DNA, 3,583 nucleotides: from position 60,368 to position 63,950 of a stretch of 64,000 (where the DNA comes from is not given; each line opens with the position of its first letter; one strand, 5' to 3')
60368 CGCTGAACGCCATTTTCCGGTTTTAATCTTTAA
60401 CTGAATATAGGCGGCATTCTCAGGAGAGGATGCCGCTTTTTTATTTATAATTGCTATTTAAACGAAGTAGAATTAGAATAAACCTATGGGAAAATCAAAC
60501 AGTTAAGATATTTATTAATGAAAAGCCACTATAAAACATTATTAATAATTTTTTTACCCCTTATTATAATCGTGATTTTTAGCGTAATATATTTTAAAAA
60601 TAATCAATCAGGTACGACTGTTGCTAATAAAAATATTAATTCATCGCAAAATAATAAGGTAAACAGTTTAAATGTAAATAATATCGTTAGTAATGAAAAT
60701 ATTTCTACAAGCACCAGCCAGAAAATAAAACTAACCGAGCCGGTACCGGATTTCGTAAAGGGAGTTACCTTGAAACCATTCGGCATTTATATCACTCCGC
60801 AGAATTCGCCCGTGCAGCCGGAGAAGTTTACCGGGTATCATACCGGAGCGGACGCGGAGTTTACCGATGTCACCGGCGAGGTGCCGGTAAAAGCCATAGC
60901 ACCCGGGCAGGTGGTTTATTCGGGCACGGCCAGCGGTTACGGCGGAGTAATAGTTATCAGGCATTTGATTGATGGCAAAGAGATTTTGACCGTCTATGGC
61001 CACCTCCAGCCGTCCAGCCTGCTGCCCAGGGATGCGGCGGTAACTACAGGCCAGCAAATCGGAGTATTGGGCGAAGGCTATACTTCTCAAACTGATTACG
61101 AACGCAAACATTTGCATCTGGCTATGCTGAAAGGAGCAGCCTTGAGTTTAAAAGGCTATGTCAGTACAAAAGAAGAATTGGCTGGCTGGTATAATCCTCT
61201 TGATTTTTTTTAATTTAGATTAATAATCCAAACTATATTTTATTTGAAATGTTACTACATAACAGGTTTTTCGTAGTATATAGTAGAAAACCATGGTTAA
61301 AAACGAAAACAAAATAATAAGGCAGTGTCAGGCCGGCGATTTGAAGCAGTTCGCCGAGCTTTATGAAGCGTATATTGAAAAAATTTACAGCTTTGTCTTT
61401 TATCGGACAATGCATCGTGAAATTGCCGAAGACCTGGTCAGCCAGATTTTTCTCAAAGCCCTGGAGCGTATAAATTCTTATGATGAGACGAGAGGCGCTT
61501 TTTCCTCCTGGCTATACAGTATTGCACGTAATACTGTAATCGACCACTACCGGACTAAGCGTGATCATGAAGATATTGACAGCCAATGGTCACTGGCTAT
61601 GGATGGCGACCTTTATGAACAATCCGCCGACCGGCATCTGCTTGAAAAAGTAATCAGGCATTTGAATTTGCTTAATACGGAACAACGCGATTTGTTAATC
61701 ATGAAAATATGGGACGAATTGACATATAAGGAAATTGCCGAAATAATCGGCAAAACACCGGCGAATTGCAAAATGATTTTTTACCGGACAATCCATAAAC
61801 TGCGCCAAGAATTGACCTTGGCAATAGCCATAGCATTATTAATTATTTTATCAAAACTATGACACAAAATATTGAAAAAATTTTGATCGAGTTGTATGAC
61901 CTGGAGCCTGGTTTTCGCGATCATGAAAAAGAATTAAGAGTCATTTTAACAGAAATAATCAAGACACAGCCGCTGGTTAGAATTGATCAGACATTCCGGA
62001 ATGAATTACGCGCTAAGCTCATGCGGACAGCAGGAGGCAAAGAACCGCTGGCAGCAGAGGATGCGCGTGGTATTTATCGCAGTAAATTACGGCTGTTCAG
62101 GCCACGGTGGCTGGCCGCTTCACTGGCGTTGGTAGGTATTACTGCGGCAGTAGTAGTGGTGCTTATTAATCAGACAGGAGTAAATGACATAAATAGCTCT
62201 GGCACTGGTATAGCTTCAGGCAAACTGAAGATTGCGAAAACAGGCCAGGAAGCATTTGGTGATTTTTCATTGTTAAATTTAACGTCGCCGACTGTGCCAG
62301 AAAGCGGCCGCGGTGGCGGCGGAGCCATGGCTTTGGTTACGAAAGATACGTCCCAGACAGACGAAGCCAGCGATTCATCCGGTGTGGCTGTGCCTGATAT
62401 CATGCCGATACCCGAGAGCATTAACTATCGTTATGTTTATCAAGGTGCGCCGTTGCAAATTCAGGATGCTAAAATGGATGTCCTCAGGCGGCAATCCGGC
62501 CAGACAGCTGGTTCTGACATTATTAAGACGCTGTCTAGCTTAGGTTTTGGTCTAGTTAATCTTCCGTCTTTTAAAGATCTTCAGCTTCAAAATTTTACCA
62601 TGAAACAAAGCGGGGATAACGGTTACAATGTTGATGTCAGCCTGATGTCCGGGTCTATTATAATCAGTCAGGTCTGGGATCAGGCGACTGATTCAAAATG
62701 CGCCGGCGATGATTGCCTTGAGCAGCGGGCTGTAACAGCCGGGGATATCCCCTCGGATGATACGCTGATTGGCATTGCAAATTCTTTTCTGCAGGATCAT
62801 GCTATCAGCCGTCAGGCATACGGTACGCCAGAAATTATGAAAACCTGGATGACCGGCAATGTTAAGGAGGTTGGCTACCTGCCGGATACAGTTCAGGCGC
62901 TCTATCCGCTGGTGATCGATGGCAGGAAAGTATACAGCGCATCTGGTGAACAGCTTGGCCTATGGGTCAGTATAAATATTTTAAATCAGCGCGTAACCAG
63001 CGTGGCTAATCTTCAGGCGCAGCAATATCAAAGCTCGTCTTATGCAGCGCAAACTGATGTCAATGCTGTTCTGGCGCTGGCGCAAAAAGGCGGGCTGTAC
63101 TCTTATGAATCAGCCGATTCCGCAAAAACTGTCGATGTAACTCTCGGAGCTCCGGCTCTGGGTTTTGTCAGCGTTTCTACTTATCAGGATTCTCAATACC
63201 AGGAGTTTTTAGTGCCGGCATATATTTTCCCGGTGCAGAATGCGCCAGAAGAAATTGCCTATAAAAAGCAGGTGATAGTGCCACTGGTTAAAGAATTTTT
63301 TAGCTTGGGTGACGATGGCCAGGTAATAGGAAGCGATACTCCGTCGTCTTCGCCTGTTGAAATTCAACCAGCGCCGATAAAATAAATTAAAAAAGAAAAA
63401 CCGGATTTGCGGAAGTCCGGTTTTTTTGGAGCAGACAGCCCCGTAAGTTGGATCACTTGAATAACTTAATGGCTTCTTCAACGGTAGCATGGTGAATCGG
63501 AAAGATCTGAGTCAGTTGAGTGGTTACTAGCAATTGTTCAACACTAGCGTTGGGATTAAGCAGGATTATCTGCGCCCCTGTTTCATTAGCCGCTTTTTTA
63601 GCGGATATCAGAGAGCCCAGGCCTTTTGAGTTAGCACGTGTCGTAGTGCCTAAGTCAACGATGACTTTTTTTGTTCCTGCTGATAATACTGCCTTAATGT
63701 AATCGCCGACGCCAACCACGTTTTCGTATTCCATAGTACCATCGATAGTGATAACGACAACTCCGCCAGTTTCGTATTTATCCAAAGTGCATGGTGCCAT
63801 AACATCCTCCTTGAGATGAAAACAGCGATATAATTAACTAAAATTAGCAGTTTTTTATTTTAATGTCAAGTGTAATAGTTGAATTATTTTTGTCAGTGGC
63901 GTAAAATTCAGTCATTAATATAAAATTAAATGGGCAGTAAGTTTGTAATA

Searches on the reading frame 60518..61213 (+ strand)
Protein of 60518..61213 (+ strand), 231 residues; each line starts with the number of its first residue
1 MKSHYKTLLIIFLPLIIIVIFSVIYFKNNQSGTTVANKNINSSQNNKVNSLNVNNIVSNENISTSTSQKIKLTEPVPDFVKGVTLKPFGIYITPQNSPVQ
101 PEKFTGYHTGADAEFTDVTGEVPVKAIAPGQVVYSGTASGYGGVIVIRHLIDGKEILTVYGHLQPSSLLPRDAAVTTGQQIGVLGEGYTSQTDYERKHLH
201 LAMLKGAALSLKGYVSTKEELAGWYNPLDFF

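Call 45: search_protein_families(library=pfam, proteins=[window:60518-61213:+], max_evalue=0.001)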
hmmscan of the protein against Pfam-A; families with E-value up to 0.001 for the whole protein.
window:60518-61213:+ (231 aa): 1 family
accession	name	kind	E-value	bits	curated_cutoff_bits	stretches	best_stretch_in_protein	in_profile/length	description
PF01551.29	Peptidase_M23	-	4.5e-15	56.1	28.7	1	107-205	2-89/96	Peptidase family M23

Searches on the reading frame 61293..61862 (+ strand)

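Call 45: search_protein_families(library=pfam, proteins=[window:61293-61862:+], max_evalue=0.001)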
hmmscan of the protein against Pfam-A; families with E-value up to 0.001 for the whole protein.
window:61293-61862:+ (189 aa): 4 families
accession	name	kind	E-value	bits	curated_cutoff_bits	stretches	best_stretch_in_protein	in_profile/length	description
PF04542.20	Sigma70_r2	-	5.3e-18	65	24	1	23-90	1-69/71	Sigma-70 region 2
PF08281.18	Sigma70_r4_2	-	5.2e-09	36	25.7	1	119-165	3-49/54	Sigma-70, region 4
PF04545.22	Sigma70_r4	-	1.4e-05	24.9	24.1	1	124-172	2-50/50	Sigma-70, region 4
PF07638.17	Sigma70_ECF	-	0.00015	22.1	21.1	1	7-156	6-165/185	ECF sigma factor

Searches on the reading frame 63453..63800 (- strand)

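Call 45: search_protein_families(library=pfam, proteins=[window:63453-63800:-], max_evalue=0.001)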
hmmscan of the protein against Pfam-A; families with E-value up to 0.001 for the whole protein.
window:63453-63800:- (115 aa): 2 families
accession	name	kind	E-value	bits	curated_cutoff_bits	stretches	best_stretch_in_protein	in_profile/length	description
PF01740.26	STAS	-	9.5e-15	54.7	22.6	1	7-109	3-105/106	STAS domain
PF13466.11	STAS_2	-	5.8e-06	26.8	29.2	1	18-91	2-74/80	STAS domain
